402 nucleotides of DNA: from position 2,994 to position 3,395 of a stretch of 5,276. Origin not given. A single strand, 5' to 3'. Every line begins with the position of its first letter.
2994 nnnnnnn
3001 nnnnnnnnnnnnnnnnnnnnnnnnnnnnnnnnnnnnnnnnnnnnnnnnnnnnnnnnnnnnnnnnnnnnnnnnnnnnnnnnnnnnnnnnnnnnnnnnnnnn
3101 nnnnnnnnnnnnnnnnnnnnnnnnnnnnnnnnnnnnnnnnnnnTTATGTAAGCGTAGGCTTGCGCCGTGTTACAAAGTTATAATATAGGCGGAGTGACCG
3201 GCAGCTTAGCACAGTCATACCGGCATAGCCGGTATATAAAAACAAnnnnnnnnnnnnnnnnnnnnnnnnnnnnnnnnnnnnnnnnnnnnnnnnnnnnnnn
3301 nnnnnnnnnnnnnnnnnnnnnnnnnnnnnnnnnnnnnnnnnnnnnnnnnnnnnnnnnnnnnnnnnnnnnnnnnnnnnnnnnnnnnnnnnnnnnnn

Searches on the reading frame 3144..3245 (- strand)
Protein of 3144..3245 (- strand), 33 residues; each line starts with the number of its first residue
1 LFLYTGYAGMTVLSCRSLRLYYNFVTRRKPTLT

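Call 8: search_protein_families(library=phrogs, proteins=[window:3144-3245:-], max_evalue=0.01)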
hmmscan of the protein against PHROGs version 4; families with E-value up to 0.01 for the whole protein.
window:3144-3245:- (33 aa): 0 families

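Call 9: search_protein_families(library=pfam, proteins=[window:3144-3245:-], max_evalue=0.01)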
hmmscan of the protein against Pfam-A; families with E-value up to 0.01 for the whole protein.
window:3144-3245:- (33 aa): 0 families
